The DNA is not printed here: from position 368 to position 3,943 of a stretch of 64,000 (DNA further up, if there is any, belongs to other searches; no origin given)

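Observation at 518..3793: Full-length TonB-dependent receptor (SusC-like) gene embedded inside the phage replication module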

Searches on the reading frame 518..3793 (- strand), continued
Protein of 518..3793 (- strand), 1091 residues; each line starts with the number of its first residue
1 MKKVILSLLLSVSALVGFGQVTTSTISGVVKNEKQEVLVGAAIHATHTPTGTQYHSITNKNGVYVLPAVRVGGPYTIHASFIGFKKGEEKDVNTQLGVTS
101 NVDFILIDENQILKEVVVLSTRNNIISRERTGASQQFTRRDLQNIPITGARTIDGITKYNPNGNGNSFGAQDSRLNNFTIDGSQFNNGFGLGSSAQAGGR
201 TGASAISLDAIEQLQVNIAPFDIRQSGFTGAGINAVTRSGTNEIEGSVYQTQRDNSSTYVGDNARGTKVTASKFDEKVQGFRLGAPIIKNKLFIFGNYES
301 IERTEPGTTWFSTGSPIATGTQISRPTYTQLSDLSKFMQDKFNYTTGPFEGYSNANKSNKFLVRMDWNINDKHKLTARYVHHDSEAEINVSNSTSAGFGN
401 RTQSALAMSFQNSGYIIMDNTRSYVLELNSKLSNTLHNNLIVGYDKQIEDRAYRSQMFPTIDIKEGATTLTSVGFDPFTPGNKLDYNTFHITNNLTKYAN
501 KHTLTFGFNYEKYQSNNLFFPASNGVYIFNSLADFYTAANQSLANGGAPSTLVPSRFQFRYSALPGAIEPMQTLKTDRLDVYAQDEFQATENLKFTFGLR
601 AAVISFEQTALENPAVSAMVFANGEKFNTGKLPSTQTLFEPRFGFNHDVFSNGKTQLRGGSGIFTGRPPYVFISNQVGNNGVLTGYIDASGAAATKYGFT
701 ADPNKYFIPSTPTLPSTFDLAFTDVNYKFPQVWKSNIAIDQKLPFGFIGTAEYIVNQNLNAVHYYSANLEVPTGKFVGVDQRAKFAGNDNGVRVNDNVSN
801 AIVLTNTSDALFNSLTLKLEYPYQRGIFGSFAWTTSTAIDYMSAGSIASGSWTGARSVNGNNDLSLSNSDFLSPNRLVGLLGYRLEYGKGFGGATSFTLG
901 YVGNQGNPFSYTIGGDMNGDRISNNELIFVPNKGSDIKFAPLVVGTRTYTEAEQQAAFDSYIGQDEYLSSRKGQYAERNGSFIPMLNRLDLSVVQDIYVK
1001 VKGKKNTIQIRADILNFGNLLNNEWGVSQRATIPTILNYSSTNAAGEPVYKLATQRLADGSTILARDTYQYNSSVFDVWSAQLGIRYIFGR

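Call 19: find_related_loci(query=window:518-3793:-, collection=viral_contigs, flank=8000)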
Query window:518-3793:- (1091 aa) in viral_contigs; peptide patterns used: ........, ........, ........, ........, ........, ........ (x = any residue, [..] = any of these).
99 stretches matched a pattern; 96 encode a relative of the query (tblastn E <= 1e-3); the best 80 are kept; 79 distinct loci.
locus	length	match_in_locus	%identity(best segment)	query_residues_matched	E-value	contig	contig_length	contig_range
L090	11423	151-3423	100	1-1091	0e+0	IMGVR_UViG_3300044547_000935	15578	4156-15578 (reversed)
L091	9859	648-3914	89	1-1091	0e+0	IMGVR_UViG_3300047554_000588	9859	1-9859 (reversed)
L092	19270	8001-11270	90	1-1091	0e+0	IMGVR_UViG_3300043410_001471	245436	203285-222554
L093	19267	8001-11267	89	1-1091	0e+0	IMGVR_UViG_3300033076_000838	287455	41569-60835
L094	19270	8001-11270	87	1-1091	0e+0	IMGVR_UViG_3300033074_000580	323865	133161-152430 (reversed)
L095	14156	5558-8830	79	1-1091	0e+0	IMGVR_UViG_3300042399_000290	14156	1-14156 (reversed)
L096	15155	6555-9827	79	1-1091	0e+0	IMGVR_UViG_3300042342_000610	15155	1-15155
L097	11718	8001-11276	77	1-1091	0e+0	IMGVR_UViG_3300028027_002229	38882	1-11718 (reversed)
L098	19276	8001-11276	77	1-1091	0e+0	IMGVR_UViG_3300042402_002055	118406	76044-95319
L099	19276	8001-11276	76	1-1091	0e+0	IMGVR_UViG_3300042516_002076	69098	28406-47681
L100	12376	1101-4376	76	1-1091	0e+0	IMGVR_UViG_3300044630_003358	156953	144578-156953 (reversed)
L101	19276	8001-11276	76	1-1091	0e+0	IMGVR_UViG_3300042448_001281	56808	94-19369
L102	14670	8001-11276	76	1-1091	0e+0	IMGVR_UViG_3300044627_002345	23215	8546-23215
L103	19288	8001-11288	76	1-1091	0e+0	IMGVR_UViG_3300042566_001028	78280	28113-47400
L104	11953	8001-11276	76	1-1091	0e+0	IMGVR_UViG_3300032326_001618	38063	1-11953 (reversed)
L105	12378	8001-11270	76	1-1091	0e+0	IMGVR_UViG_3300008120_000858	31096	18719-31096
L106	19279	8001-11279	75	1-1091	0e+0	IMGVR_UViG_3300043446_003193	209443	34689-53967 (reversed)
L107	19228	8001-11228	76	18-1091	0e+0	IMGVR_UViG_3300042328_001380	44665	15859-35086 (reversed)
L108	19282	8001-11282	75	1-1091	0e+0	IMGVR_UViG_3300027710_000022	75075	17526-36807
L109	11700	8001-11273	74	2-1091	0e+0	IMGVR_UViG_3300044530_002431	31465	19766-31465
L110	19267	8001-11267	75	1-1091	0e+0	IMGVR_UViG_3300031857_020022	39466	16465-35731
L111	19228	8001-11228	75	18-1091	0e+0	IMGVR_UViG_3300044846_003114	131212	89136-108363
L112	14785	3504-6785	73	1-1091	0e+0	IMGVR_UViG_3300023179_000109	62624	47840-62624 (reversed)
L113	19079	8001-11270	73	1-1091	0e+0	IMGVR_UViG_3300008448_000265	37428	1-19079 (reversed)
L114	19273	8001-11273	72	1-1091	0e+0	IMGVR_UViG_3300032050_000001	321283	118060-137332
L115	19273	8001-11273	72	1-1091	0e+0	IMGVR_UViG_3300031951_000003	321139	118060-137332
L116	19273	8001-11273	72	1-1091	0e+0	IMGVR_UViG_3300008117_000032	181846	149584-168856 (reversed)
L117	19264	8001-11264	73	1-1091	0e+0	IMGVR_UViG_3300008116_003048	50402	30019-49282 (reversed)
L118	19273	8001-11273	72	1-1091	0e+0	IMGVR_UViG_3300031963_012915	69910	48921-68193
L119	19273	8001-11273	72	1-1091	0e+0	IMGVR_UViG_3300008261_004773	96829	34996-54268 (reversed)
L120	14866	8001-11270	72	5-1091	0e+0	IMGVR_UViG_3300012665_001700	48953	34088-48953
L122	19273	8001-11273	72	1-1091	0e+0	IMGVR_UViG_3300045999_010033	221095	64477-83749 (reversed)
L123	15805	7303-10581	71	2-1091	0e+0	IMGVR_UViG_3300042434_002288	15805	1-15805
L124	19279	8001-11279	71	2-1091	0e+0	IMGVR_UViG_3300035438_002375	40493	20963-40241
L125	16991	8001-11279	71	2-1091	0e+0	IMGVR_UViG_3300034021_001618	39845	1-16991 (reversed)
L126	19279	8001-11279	71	2-1091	0e+0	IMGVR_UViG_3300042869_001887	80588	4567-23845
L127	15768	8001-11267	89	1-1091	0e+0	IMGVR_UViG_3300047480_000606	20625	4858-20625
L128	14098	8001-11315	70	1-1091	0e+0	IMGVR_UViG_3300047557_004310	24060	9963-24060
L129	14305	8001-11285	70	1-1091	0e+0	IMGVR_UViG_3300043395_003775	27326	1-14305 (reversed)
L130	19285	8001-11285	70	1-1091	0e+0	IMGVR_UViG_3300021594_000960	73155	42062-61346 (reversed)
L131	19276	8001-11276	77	1-1091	0e+0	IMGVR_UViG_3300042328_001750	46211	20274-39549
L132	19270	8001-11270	74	1-1091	0e+0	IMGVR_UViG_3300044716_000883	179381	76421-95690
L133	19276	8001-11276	77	1-1091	0e+0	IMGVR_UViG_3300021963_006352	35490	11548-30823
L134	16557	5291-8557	89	1-1091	0e+0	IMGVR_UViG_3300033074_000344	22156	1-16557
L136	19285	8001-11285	70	1-1091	0e+0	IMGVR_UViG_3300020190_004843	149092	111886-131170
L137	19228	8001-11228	75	18-1091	0e+0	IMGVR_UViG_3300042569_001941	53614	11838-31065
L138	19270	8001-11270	89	1-1091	0e+0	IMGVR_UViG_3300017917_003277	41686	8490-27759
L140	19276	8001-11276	75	1-1091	0e+0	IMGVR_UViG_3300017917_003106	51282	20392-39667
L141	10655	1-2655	75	206-1091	0e+0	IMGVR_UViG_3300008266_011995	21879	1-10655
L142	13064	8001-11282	73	1-1091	0e+0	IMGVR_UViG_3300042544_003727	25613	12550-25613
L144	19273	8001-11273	76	1-1091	0e+0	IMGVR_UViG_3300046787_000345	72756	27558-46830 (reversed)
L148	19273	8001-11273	76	1-1091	0e+0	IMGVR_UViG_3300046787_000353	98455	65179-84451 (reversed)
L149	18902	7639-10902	73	1-1091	0e+0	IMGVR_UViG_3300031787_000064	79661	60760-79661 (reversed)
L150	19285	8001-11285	70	1-1091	0e+0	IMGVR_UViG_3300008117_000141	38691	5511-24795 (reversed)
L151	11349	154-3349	74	1-1091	0e+0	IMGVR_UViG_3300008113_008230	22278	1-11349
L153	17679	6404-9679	73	1-1091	0e+0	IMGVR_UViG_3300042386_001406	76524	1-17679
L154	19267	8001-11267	91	1-1091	0e+0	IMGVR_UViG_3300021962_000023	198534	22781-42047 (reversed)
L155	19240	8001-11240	76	12-1091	0e+0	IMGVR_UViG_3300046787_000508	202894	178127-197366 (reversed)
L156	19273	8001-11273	72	1-1091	0e+0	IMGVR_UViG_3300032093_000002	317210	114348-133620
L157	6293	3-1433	72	617-1091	0e+0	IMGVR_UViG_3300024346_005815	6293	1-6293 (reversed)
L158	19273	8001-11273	72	1-1091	0e+0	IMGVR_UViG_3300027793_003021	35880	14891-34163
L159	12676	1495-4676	69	8-1091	0e+0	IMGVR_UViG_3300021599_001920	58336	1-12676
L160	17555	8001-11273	72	1-1091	0e+0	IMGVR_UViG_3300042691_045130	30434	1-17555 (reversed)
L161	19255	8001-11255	38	1-1089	0e+0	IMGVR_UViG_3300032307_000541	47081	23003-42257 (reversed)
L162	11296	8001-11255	38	1-1089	0e+0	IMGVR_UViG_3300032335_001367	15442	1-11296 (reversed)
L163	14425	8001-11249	37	1-1089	0e+0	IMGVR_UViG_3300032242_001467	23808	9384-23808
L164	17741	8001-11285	71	1-1091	0e+0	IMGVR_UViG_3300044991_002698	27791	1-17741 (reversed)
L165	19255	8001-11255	38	1-1089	0e+0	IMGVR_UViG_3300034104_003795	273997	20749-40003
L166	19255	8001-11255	38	1-1089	0e+0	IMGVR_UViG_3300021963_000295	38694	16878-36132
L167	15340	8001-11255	37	1-1089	0e+0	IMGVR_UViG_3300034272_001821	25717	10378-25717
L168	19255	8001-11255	37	1-1089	0e+0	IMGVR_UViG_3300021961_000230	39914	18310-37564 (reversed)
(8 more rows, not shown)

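Call 26: search_protein_families(library=pfam, proteins=[L017:2658-3776:+, L017:5900-7021:-, L017:7241-7681:-, L017:11322-12062:-, L017:12448-13197:-, L017:13489-14295:-, L017:16442-18796:+, L011:4649-7729:-, L011:3192-4637:-, L011:11438-12658:+], max_evalue=0.001)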
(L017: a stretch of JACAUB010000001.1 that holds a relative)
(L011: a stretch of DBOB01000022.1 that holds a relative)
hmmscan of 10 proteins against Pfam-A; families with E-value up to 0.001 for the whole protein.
L017:2658-3776:+ (372 aa): 19 families
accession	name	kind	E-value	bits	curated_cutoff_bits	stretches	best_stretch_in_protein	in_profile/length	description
PF00515.34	TPR_1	-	4.1e-68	223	27.8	8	195-226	3-34/34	Tetratricopeptide repeat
PF13414.12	TPR_11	-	1.4e-67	223.6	26.8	9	307-339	6-38/42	TPR repeat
PF07719.23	TPR_2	-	4.6e-57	185.9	27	6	195-225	3-33/34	Tetratricopeptide repeat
PF13181.12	TPR_8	-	1.8e-51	168.4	25.7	4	195-225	3-33/34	Tetratricopeptide repeat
PF13431.12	TPR_17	-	7.3e-40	132.4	24.4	2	318-345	2-29/34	Tetratricopeptide repeat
PF13371.12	TPR_9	-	1.3e-32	112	35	1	35-97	7-69/73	Tetratricopeptide repeat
PF13432.12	TPR_16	-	3.2e-27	95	32.7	2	62-120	2-60/65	Tetratricopeptide repeat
PF13424.12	TPR_12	-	1.6e-22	79.9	30.1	1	94-154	6-67/77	Tetratricopeptide repeat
PF13174.12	TPR_6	-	1e-18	67.1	26.3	0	58-90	1-33/33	Tetratricopeptide repeat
PF13428.12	TPR_14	-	9.9e-17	60.2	23.5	0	295-335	1-41/44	Tetratricopeptide repeat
PF14559.12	TPR_19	-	6.3e-13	49.3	25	0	68-111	2-45/68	Tetratricopeptide repeat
PF25575.1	TPR_BSK1_C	-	1.6e-12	47.8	42.2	0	20-96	39-116/118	Serine/threonine-protein kinase BSK1-like, TPR repeats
PF13374.12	TPR_10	-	7e-09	35.9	27.5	0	228-256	3-31/42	Tetratricopeptide repeat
PF24575.1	TPR_Slam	-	7.1e-09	36.5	35.2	0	202-228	56-82/104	Surface lipoprotein assembly modifier, N-terminal TPR repeats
PF10516.15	SHNi-TPR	-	4.3e-06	26.6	21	0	39-58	17-36/38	SHNi-TPR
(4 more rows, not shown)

L017:5900-7021:- (373 aa): 1 family
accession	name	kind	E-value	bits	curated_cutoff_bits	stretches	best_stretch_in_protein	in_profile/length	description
PF01757.29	Acyl_transf_3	-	1.1e-35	123.7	31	1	17-354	2-324/326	Acyltransferase domain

L017:7241-7681:- (146 aa): 1 family
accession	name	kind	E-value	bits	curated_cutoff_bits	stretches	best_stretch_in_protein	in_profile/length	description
PF09832.14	DUF2059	-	1.2e-23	83.3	23.6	1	74-132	1-59/60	Uncharacterized protein conserved in bacteria (DUF2059)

L017:11322-12062:- (246 aa): 1 family
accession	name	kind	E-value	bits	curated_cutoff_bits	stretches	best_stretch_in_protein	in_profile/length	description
PF00795.27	CN_hydrolase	-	1.6e-19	70.7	23.2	1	3-232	2-245/256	Carbon-nitrogen hydrolase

L017:12448-13197:- (249 aa): 2 families
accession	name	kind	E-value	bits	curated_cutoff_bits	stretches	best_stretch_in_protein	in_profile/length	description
PF00753.33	Lactamase_B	-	4.4e-15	56.6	22.7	1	55-232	4-196/196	Metallo-beta-lactamase superfamily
PF19583.5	ODP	-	8.8e-10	39.2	27.2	1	57-193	3-139/194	ODP family beta lactamase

L017:13489-14295:- (268 aa): 0 families

L017:16442-18796:+ (784 aa): 5 families
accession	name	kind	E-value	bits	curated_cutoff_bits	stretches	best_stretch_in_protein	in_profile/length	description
PF05272.17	VapE-like_dom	-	1e-33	117.1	25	1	441-652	5-216/217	Virulence-associated protein E-like domain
PF08800.15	BT4734-like_N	-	2.2e-33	115.7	22.4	1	53-172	2-134/134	BT4734-like, N-terminal domain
PF19263.5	DUF5906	-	6.3e-13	49.8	27.6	1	492-600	1-114/114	Family of unknown function (DUF5906)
PF08708.16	PriCT_1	-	8.7e-10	38.5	21.1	1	248-299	10-66/67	Primase C terminal 1 (PriCT-1)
PF12990.12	DUF3874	-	1.1e-05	26.1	28.3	1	681-731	17-69/71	Domain of unknonw function from B. Theta Gene description (DUF3874)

L011:4649-7729:- (1026 aa): 2 families
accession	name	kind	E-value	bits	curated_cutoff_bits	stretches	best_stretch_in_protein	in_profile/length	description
PF07715.20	Plug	-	2.6e-19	70.1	23.9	1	115-223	3-107/107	TonB-dependent Receptor Plug Domain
PF13715.12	CarbopepD_reg_2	-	6.2e-11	42.6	32.2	1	26-106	1-88/88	CarboxypepD_reg-like domain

L011:3192-4637:- (481 aa): 2 families
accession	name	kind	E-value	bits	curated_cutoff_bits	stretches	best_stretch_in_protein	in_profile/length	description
PF07980.17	SusD_RagB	-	3.9e-27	96.1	23.1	1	319-479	115-297/297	SusD family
PF14322.12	SusD-like_3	-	9.7e-20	72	27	1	42-225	17-190/191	Starch-binding associating with outer membrane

L011:11438-12658:+ (406 aa): 5 families
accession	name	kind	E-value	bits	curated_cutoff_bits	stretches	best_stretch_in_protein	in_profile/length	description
PF01266.30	DAO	-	3e-45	155.7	27.9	1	16-399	1-349/353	FAD dependent oxidoreductase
PF07992.20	Pyr_redox_2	-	1.1e-07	32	26.1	0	210-257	188-235/291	Pyridine nucleotide-disulphide oxidoreductase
PF03486.20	HI0933_like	-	0.00015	21.8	50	0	203-260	107-165/244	HI0933-like protein Rossmann domain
PF13738.12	Pyr_redox_3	-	0.0002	21.1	30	0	211-264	218-271/305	Pyridine nucleotide-disulphide oxidoreductase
PF01946.23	Thi4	-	0.00033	20.4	26.2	1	8-54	11-56/235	Thi4 family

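Call 27: search_protein_families(library=pfam, proteins=[L024:6055-7698:+, L024:4400-5620:+, L024:11404-12438:+, L024:12526-13059:+, L114:2736-4751:+, L114:6264-7310:-, L114:5398-6261:-, L114:11671-13203:+, L114:15311-16606:+, L013:6126-7649:-], max_evalue=0.001)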
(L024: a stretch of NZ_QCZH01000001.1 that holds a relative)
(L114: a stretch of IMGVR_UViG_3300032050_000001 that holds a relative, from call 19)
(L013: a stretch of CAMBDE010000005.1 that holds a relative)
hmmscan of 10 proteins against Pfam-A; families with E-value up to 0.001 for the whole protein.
L024:6055-7698:+ (547 aa): 1 family
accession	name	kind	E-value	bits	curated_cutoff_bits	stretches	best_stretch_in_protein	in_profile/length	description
PF00342.24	PGI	-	3.6e-223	742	22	1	53-539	1-485/486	Phosphoglucose isomerase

L024:4400-5620:+ (406 aa): 2 families
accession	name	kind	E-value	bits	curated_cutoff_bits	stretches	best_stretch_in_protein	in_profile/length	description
PF01551.29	Peptidase_M23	-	2.4e-30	105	28.7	1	276-369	2-95/96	Peptidase family M23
PF19425.4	Csd3_N2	-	9.3e-11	42.2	27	1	141-263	6-121/122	Csd3 second domain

L024:11404-12438:+ (344 aa): 1 family
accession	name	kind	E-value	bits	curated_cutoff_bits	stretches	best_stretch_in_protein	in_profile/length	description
PF02469.27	Fasciclin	-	6.5e-29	101.1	22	2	47-193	2-122/123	Fasciclin domain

L024:12526-13059:+ (177 aa): 0 families

L114:2736-4751:+ (671 aa): 24 families
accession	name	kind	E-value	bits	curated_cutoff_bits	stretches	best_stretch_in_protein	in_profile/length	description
PF07724.20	AAA_2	-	8.5e-69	231.3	27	1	399-570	1-165/166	AAA domain (Cdc48 subfamily)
PF17871.7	AAA_lid_9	-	1.8e-28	99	22.8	1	209-308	3-103/104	AAA lid domain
PF00004.35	AAA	-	1.5e-22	80.9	21.2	2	69-197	2-126/131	ATPase family associated with various cellular activities (AAA)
PF10431.15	ClpB_D2-small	-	6e-22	77.9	21.9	1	577-656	1-80/81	C-terminal, D2-small domain, of ClpB protein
PF07728.20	AAA_5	-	2.2e-14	54.1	22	1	404-523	2-123/139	AAA domain (dynein-related subfamily)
PF13401.12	AAA_22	-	1.3e-10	42.2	27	0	64-151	4-97/130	AAA domain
PF13191.12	AAA_16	-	1.1e-09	39.4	32.6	1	46-97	2-63/167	AAA ATPase domain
PF00158.32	Sigma54_activat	-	4.8e-09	36.6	20.2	1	403-519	24-139/168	Sigma-54 interaction domain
PF13173.12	AAA_14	-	2.1e-08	34.7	27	1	405-500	6-88/129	AAA domain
PF20720.3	nSTAND3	-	7.5e-07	29.4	27.2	0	64-92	16-44/155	Novel STAND NTPase 3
PF05729.18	NACHT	-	2.1e-06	28.1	26.7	0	69-97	4-32/167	NACHT domain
PF06414.18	Zeta_toxin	-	3.7e-06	27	22.3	0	398-444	14-58/199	Zeta toxin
PF05621.17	TniB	-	5e-06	26.5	22.4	0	61-203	31-184/189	Bacterial TniB protein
PF01695.23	IstB_IS21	-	1.2e-05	25.4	24.1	0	404-424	95-115/238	IstB-like ATP binding protein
PF00910.28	RNA_helicase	-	4.5e-05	24.3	21.5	0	405-427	2-24/105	RNA helicase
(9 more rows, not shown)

L114:6264-7310:- (348 aa): 0 families

L114:5398-6261:- (287 aa): 1 family
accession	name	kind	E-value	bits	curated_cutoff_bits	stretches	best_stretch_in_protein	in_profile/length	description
PF01546.33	Peptidase_M20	-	9.9e-05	22.8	24.6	0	73-264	3-205/206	Peptidase family M20/M25/M40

L114:11671-13203:+ (510 aa): 0 families

L114:15311-16606:+ (431 aa): 1 family
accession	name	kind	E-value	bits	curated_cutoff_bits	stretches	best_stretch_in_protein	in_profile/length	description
PF01551.29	Peptidase_M23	-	1.3e-08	35.4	28.7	1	239-327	7-95/96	Peptidase family M23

L013:6126-7649:- (507 aa): 2 families
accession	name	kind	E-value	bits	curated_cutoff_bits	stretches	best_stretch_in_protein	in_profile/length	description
PF00251.26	Glyco_hydro_32N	-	5.9e-96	322.1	22.1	1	40-339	1-298/307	Glycosyl hydrolases family 32 N-terminal domain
PF08244.19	Glyco_hydro_32C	-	2.8e-21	76.7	21.9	1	384-502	35-155/158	Glycosyl hydrolases family 32 C terminal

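Call 33: search_solved_structures(query=window:518-3793:-, max_evalue=0.01, show_alignments=1)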
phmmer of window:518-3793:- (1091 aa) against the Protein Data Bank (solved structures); distinct sequences matched with E-value up to 0.01: 0.
